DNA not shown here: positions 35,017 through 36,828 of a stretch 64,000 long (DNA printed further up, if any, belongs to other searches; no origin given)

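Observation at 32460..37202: Coupled operon: B12-binding radical SAM enzyme, NPPF methyltransferase, Wzx-like flippase and lipoprotein, led by a small membrane protein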

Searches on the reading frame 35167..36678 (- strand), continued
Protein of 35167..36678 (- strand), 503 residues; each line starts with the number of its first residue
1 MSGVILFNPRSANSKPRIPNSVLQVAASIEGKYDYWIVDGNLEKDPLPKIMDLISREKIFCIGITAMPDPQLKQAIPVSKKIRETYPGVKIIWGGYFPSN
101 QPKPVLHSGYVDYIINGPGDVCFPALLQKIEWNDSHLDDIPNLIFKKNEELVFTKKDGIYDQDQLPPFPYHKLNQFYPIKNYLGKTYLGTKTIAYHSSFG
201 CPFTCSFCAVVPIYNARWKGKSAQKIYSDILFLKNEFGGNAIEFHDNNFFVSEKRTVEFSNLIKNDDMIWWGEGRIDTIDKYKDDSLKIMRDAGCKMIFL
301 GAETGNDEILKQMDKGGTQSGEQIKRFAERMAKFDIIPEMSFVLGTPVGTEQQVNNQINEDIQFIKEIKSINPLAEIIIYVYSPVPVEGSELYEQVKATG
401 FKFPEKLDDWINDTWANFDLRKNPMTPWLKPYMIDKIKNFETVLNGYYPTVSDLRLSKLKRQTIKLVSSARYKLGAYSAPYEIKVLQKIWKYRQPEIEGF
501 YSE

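Call 9: find_related_loci(query=window:35167-36678:-, collection=genome_contigs, flank=7000)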
Query window:35167-36678:- (503 aa) in genome_contigs; peptide patterns used: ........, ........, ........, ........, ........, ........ (x = any residue, [..] = any of these).
599 stretches matched a pattern (row limit reached: there are more); 555 encode a relative of the query (tblastn E <= 1e-3); the best 80 are kept; 80 distinct loci.
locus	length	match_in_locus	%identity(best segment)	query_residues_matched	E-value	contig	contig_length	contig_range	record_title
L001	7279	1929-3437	80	1-503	0e+0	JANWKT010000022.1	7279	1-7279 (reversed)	MAG: Flavobacteriales bacterium isolate CRAIB_MAG100 c_000000037366, whole genome shotgun sequence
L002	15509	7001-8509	79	1-503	0e+0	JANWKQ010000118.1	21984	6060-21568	MAG: Flavobacteriales bacterium isolate CRAIB_MAG97 c_000000052822, whole genome shotgun sequence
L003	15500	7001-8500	79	1-500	0e+0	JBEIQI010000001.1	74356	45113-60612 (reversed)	MAG: Flavobacteriales bacterium isolate Sample-107-S7-bin-116 Sample_107_S7-bin_116-k141_706434, whole genome shotgun se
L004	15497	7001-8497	72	1-500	0e+0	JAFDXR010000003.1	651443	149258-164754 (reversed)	MAG: Bacteroidetes bacterium isolate SZAS-3 BACT-AMP-16__3__length-651443, whole genome shotgun sequence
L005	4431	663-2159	72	1-500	0e+0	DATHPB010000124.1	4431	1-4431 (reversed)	MAG TPA_asm: Cytophagaceae bacterium isolate SMAG_U12699 k141_3258964, whole genome shotgun sequence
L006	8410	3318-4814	72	1-500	0e+0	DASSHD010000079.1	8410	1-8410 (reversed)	MAG TPA_asm: Hanamia sp. isolate SMAG_U1050 k141_1533769, whole genome shotgun sequence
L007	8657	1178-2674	71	1-500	0e+0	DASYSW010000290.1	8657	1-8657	MAG TPA_asm: Chitinophagaceae bacterium isolate SMAG_U4549 k141_1070946, whole genome shotgun sequence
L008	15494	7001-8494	71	2-500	0e+0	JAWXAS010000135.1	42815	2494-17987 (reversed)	MAG: Bacteroidota bacterium isolate MP5G1.50 k99_1804844, whole genome shotgun sequence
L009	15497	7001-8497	72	1-500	0e+0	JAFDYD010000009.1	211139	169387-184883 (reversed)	MAG: Bacteroidetes bacterium isolate SZAS-41 BACT-AMP-7__9__length-211139, whole genome shotgun sequence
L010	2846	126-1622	71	1-500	0e+0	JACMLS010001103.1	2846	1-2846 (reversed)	MAG: Bacteroidia bacterium isolate ES-bin-35 ES-bin-35-contig-k141_14053856, whole genome shotgun sequence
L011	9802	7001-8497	69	1-500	0e+0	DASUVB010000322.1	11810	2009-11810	MAG TPA_asm: Flavisolibacter sp. isolate SMAG_U1804 k141_155884, whole genome shotgun sequence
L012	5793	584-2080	70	1-500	0e+0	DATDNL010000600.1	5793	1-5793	MAG TPA_asm: Flavisolibacter sp. isolate SMAG_U436 k141_1684808, whole genome shotgun sequence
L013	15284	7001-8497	70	1-500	0e+0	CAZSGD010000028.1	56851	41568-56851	MAG TPA_asm: uncultured Chitinophaga sp. isolate SRP173033_co1_308 genome assembly, contig: NODE_713_length_56851_cov_42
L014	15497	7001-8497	69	1-500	0e+0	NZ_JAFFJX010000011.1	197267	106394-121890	Longitalea arenae strain SYSU D01084 Scaffold10_1, whole genome shotgun sequence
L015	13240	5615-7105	68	3-500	0e+0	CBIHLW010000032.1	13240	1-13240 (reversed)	MAG TPA_asm: uncultured bacterium isolate SRR17255039_concoct_75 genome assembly, contig: ERZ27337193.958, whole genome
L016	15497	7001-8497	69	1-500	0e+0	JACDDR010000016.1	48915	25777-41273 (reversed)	MAG: Bacteroidetes bacterium isolate MGR_bin339 SD2901_NODE_259_length_48915_cov_1.203431, whole genome shotgun sequence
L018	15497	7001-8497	70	1-500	0e+0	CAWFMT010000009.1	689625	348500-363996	MAG: uncultured Chitinophagaceae bacterium isolate MFD04212.bin.1.205 genome assembly, contig: contig_5356, whole genome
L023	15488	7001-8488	69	4-500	0e+0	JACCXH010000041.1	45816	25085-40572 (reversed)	MAG: Bacteroidetes bacterium isolate MGR_bin173 SD2897-2912_k127_715194, whole genome shotgun sequence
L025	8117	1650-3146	69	1-500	0e+0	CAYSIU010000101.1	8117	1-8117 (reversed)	MAG TPA_asm: uncultured Chitinophaga sp. isolate SRP273308_co1_200 genome assembly, contig: NODE_13837_length_8117_cov_4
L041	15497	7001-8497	69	1-500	0e+0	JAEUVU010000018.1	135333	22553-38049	MAG: Ferruginibacter sp. isolate new MAG-389 k141_987078, whole genome shotgun sequence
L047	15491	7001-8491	69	4-500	0e+0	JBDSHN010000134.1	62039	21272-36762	MAG: Bacteroidia bacterium isolate cluster1_bin.277 k127_14933686, whole genome shotgun sequence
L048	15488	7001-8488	68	4-500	0e+0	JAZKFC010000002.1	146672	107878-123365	MAG: Bacteroidota bacterium isolate DC_HB_02_SPN181219-bin060_1 DCHB02SPN_B060_1_000000000002, whole genome shotgun sequ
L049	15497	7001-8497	68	1-500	0e+0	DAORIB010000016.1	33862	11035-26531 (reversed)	MAG TPA_asm: Ferruginibacter sp. isolate AMR_MDS_5588 NODE_103_length_33862_cov_9.174017, whole genome shotgun sequence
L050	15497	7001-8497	68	1-500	0e+0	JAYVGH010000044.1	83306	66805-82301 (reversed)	MAG: Bacteroidota bacterium isolate GL46_Up_concoct_104 GL46_Up_concoct_104_43, whole genome shotgun sequence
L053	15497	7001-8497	68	1-500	0e+0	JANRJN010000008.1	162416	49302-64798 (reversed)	MAG: Bacteroidota bacterium isolate bins.163 k141_3428335, whole genome shotgun sequence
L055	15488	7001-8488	65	4-500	0e+0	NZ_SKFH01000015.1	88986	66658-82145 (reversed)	Flaviaesturariibacter aridisoli strain 17J68-15 scf7180000000360, whole genome shotgun sequence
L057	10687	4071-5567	68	1-500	0e+0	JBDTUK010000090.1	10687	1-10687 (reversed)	MAG: Ferruginibacter sp. isolate cluster3_bin.42 NODE_27849_length_10687_cov_8.521727, whole genome shotgun sequence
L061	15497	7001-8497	67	1-500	0e+0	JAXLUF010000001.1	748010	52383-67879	MAG: Ferruginibacter sp. isolate STL-BAC23 C4.75.fa-1, whole genome shotgun sequence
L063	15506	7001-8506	69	1-503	0e+0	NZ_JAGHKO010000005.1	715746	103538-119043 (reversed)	Niastella soli strain MAH-29 platanus_K_17_124_5, whole genome shotgun sequence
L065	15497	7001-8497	66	1-500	0e+0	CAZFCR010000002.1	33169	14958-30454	MAG TPA_asm: uncultured Akkermansia sp. isolate SRP302895_co1_24 genome assembly, contig: NODE_2357_length_33169_cov_4.9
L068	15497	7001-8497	67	1-500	0e+0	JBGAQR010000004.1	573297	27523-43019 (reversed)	MAG: Ferruginibacter sp. isolate MAG_AAO_H10.23 AAOH10-23_opera_contig_36, whole genome shotgun sequence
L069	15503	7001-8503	68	2-503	0e+0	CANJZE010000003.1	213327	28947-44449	MAG: Bacteroidetes bacterium isolate RH-26jul17-168 genome assembly, contig: RH-26jul17-C70, whole genome shotgun sequen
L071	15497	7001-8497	67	1-500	0e+0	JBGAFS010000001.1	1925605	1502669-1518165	MAG: Flavipsychrobacter sp. isolate MAG_MBR_H125.26 MBRH125-26_opera_contig_2, whole genome shotgun sequence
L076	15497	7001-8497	67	1-500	0e+0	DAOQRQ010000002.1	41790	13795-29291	MAG TPA_asm: Ferruginibacter sp. isolate AMR_MDS_1188 NODE_462_length_41790_cov_5.885995, whole genome shotgun sequence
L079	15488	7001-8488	70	4-500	0e+0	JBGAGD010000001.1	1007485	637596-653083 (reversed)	MAG: Bacteroidia bacterium isolate MAG_MBR_H125.59 MBRH125-59_opera_contig_22, whole genome shotgun sequence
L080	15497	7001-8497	67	1-500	0e+0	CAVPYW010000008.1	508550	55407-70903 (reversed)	MAG: uncultured Chitinophagaceae bacterium isolate MFD01916.bin.1.71 genome assembly, contig: contig_8238, whole genome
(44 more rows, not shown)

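Call 17: search_protein_families(library=pfam, proteins=[L055:9854-11332:+, L049:12490-13305:+, L063:13076-13996:-, L015:8520-9569:+, L057:6378-7109:+, L025:645-1610:+, L018:4054-5172:-, L023:13167-13895:+, L048:36-1187:+, L079:6001-7014:+], max_evalue=0.01)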
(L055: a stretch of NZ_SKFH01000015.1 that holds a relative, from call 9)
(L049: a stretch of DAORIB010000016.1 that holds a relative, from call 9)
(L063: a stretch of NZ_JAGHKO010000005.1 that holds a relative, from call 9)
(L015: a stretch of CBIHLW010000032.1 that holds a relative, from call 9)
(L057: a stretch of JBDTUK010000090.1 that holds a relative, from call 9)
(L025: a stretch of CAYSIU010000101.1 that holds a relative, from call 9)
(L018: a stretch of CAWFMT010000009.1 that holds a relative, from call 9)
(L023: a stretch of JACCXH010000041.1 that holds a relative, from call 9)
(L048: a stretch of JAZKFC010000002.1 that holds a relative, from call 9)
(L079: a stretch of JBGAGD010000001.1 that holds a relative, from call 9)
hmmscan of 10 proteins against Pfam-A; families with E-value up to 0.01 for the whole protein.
L055:9854-11332:+ (492 aa): 2 families
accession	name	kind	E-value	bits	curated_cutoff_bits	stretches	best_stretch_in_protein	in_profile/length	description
PF04055.27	Radical_SAM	-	1.2e-20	74.8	29.5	1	218-379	3-166/166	Radical SAM superfamily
PF02310.24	B12-binding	-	5.2e-07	30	32.1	1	30-148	9-120/121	B12 binding domain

L049:12490-13305:+ (271 aa): 7 families
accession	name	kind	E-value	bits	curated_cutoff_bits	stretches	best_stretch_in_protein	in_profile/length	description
PF13649.12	Methyltransf_25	-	9.8e-10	39.4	27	1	53-150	1-97/97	Methyltransferase domain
PF08241.18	Methyltransf_11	-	2.3e-07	31.8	21.2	1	54-152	1-93/95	Methyltransferase domain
PF08242.18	Methyltransf_12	-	1.3e-06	29.5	30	1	54-152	1-98/98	Methyltransferase domain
PF13847.12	Methyltransf_31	-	1.7e-05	25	27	1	49-153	3-108/145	Methyltransferase domain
PF13489.12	Methyltransf_23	-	2.9e-05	24.3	27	1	41-172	11-134/164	Methyltransferase domain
PF01209.24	Ubie_methyltran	-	5.7e-05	23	20.1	1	31-175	29-172/233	ubiE/COQ5 methyltransferase family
PF10294.15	Methyltransf_16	-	0.0017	18.6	21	1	45-123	42-125/174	Lysine methyltransferase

L063:13076-13996:- (306 aa): 0 families

L015:8520-9569:+ (349 aa): 4 families
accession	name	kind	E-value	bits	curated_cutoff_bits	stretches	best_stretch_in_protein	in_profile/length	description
PF04055.27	Radical_SAM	-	4e-13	50.3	29.5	1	33-175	5-156/166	Radical SAM superfamily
PF13186.11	SPASM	-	1.4e-12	48.1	21.5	1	277-336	1-66/67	Iron-sulfur cluster-binding domain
PF13353.11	Fer4_12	-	5.1e-05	24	22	1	33-134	13-119/137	4Fe-4S single cluster domain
PF04845.19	PurA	-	0.0097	15.7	25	0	124-257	43-164/219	PurA ssDNA and RNA-binding protein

L057:6378-7109:+ (243 aa): 9 families
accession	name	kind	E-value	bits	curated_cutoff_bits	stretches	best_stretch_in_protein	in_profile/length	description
PF13649.12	Methyltransf_25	-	9.8e-13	49.1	27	1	72-147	1-82/97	Methyltransferase domain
PF13847.12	Methyltransf_31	-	1.4e-11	44.8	27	1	71-169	6-112/145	Methyltransferase domain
PF08241.18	Methyltransf_11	-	2.9e-11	44.3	21.2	1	73-151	1-80/95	Methyltransferase domain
PF08242.18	Methyltransf_12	-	4.6e-07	30.9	30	1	73-151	1-85/98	Methyltransferase domain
PF05175.20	MTS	-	0.00011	22.4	23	1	57-137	21-104/170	Methyltransferase small domain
PF13489.12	Methyltransf_23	-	0.00021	21.5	27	1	66-159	20-109/164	Methyltransferase domain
PF05401.17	NodS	-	0.00038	20.8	24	1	56-157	31-131/201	Nodulation protein S (NodS)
PF13679.12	Methyltransf_32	-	0.0018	18.7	27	1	56-127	13-94/143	Methyltransferase domain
PF01209.24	Ubie_methyltran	-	0.0032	17.3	20.1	1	60-168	39-153/233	ubiE/COQ5 methyltransferase family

L025:645-1610:+ (321 aa): 1 family
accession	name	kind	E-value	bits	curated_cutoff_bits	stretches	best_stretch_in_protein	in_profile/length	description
PF01613.24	Flavin_Reduct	-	8.2e-05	23.2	27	1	161-308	3-152/153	Flavin reductase like domain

L018:4054-5172:- (372 aa): 1 family
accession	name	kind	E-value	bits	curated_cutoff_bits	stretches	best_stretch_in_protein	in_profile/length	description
PF09594.16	GT87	-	1.7e-08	35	25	1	4-162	88-237/237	Glycosyltransferase family 87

L023:13167-13895:+ (242 aa): 0 families

L048:36-1187:+ (383 aa): 0 families

L079:6001-7014:+ (337 aa): 0 families

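Call 18: search_protein_representatives(protein=window:35167-36678:-)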
Query: 503 residues. Proteins with E-value up to 0.001 (for the whole library): 31807; up to 1e-10: 14289; up to 1e-30: 1013. The best 150 are listed.
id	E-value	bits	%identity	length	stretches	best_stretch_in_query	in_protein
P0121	2.0e-219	746.1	64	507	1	3-503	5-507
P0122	9.6e-134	463.4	43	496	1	2-500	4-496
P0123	2.4e-119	415.9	43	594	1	4-458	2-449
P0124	1.2e-118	413.6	71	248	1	257-503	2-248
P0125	1.5e-117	410.0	40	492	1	4-499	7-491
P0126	1.9e-110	386.5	40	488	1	4-498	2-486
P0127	1.7e-106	373.5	39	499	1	4-491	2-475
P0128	1.8e-106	373.4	38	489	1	4-500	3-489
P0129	1.1e-103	364.3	37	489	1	4-500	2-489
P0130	4.6e-101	355.6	77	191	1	141-330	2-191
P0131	8.6e-100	351.4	41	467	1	21-500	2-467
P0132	1.1e-99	351.0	37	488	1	4-499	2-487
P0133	4.3e-94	332.6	39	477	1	4-497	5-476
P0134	8.7e-89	315.1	60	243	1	2-239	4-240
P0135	1.7e-86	307.5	68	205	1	297-500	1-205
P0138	8.6e-80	285.4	35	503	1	5-498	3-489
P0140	2.3e-79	284.0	34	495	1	4-499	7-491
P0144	5.7e-72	259.6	30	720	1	4-489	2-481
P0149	2.8e-67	244.1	30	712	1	4-486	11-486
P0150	3.7e-67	243.7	30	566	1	4-489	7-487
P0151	6.4e-67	242.9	39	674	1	4-331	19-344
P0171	2.9e-58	214.4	31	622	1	18-440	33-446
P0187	6.4e-56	206.6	32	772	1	4-479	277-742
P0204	2.9e-53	197.9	29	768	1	2-450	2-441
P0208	3.8e-53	197.5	31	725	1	19-431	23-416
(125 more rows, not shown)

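Call 19: search_solved_structures(query=window:35167-36678:-, max_evalue=0.001)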
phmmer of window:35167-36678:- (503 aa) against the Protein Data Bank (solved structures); distinct sequences matched with E-value up to 0.001: 2.
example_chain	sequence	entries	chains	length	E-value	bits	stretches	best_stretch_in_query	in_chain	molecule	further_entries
6fd2_B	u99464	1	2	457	1.3e-09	40.6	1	190-369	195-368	Putative apramycin biosynthetic oxidoreductase 4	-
7kdx_A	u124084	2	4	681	0.00012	24.2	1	73-209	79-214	Methyltransferase TokK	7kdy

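Call 26: find_encoding_contigs(protein=P0122, flank=8000, max_places=4)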
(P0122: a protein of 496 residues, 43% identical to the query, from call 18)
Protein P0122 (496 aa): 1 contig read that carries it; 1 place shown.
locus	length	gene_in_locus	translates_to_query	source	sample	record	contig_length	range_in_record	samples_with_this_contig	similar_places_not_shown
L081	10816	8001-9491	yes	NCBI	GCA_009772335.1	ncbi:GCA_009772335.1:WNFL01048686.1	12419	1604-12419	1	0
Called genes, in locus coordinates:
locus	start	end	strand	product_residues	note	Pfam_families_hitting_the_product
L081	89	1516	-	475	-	PF00437:T2SSE, PF27713:UCP018868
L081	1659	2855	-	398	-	PF00072:Response_reg, PF10609:ParA, PF00142:Fer4_NifH (weak), PF01656:CbiA, PF09140:MipZ, PF13614:AAA_31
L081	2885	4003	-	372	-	PF16976:RcpC (faint)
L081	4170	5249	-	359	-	PF05384:DegS (weak), PF07730:HisKA_3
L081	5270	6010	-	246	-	PF00072:Response_reg, PF00196:GerE, PF04545:Sigma70_r4 (weak), PF08281:Sigma70_r4_2 (weak)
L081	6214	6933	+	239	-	PF01027:Bax1-I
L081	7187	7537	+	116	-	-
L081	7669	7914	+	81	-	-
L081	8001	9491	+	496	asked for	PF02310:B12-binding, PF04055:Radical_SAM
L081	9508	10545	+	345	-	PF07969:Amidohydro_3, PF01979:Amidohydro_1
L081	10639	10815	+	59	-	?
